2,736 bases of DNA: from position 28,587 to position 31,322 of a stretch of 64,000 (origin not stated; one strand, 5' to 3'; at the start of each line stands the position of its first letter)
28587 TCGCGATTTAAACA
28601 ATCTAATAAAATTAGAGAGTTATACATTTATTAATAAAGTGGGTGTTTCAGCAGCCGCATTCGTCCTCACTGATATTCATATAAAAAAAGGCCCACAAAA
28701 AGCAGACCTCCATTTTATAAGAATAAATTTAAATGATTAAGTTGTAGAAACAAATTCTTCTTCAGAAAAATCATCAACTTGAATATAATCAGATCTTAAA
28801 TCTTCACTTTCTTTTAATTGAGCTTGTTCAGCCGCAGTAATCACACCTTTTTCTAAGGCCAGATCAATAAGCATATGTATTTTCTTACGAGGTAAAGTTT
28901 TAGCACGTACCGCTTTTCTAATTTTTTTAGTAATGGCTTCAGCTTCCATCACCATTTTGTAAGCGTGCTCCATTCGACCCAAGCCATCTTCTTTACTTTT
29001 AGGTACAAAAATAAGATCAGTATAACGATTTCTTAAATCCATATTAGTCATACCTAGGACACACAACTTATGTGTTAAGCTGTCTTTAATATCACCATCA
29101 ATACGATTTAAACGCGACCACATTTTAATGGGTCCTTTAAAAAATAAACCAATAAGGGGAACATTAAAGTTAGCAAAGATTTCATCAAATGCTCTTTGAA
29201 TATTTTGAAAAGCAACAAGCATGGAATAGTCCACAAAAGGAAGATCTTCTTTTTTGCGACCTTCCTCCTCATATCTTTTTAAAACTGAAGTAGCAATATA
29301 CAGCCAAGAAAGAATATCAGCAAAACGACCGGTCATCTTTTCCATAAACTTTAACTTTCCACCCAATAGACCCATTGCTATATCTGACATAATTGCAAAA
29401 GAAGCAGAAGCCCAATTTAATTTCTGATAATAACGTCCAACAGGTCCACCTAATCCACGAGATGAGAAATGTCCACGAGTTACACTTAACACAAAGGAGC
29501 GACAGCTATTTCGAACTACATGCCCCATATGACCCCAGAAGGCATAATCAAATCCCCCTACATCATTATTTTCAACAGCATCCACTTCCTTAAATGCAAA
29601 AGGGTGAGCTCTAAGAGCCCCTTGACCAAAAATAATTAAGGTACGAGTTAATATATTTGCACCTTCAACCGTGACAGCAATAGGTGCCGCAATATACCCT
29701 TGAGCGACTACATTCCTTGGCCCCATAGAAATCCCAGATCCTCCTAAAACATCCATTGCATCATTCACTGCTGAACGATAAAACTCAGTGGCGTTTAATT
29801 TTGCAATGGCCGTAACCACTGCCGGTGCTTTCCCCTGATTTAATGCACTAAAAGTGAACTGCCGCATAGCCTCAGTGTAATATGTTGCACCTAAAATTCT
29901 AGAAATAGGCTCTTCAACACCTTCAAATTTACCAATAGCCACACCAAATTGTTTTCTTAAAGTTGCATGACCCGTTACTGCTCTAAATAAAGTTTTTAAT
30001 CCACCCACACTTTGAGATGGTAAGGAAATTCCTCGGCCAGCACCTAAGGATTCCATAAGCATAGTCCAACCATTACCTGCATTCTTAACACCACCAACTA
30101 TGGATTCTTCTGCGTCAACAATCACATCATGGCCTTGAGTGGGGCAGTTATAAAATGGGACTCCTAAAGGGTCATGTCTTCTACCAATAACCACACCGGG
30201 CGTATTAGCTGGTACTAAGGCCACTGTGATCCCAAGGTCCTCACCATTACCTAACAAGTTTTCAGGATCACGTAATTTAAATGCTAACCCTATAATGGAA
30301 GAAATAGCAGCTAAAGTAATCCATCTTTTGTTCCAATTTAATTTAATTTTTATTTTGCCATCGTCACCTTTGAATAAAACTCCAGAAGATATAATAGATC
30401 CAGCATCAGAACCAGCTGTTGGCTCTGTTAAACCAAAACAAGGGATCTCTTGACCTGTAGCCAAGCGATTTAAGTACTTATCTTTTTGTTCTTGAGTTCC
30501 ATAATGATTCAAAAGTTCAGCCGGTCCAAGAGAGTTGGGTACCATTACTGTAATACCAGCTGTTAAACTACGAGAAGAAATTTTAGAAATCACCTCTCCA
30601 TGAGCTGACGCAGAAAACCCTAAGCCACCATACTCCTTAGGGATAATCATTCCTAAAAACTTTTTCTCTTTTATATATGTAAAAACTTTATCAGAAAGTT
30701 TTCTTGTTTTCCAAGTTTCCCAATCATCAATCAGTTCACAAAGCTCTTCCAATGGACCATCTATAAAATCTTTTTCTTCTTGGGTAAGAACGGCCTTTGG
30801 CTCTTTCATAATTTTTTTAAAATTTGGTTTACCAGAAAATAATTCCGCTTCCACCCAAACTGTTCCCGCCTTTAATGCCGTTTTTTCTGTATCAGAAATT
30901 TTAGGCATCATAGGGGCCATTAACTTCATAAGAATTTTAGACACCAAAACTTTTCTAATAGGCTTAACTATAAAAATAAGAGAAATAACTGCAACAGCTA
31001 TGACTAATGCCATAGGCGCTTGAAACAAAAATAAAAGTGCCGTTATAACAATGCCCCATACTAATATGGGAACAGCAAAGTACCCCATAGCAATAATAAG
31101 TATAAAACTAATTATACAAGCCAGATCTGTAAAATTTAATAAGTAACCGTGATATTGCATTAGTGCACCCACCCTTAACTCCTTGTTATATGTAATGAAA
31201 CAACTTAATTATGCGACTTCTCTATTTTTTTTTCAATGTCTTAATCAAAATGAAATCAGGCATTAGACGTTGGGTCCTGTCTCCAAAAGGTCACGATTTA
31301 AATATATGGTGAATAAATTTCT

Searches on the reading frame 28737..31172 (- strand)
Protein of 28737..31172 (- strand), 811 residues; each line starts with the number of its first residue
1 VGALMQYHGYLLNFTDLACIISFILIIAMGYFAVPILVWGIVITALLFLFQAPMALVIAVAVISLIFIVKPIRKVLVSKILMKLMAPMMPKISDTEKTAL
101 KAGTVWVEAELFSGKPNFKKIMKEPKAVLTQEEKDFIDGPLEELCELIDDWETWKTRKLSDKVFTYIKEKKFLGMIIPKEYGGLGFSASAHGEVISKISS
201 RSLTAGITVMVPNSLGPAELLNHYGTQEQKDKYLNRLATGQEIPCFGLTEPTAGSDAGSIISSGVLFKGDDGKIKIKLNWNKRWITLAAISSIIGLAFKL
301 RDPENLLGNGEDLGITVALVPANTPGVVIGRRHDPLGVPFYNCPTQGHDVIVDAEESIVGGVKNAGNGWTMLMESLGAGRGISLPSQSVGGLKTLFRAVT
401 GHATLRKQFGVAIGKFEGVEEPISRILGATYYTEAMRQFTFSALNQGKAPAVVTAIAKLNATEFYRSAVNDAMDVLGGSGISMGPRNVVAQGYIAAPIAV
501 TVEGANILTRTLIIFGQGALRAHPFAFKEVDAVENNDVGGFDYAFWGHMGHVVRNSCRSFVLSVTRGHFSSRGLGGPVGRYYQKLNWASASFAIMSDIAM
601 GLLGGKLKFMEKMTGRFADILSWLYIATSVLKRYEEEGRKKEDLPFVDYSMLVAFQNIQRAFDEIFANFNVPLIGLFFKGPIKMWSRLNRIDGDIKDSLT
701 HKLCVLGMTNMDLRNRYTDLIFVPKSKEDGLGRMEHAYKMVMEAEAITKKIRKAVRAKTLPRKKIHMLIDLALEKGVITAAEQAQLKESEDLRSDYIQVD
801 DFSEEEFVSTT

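Call 73: search_protein_families(library=pfam, proteins=[window:28737-31172:-], max_evalue=0.00001)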
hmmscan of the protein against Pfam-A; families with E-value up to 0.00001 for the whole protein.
window:28737-31172:- (811 aa): 4 families
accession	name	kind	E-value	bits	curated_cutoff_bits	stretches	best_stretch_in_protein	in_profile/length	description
PF09317.16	ACDH_C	-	1.2e-90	304.4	25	1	520-802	1-284/284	Acyl-CoA dehydrogenase, C-terminal, bacterial type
PF02771.21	Acyl-CoA_dh_N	-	7.8e-17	62.1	22.9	1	144-241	19-113/113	Acyl-CoA dehydrogenase, N-terminal domain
PF02770.24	Acyl-CoA_dh_M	-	3.4e-16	59.6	33.3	1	245-342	1-88/97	Acyl-CoA dehydrogenase, middle domain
PF00441.29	Acyl-CoA_dh_1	-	5e-16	59.6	22.4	1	366-513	1-145/150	Acyl-CoA dehydrogenase, C-terminal domain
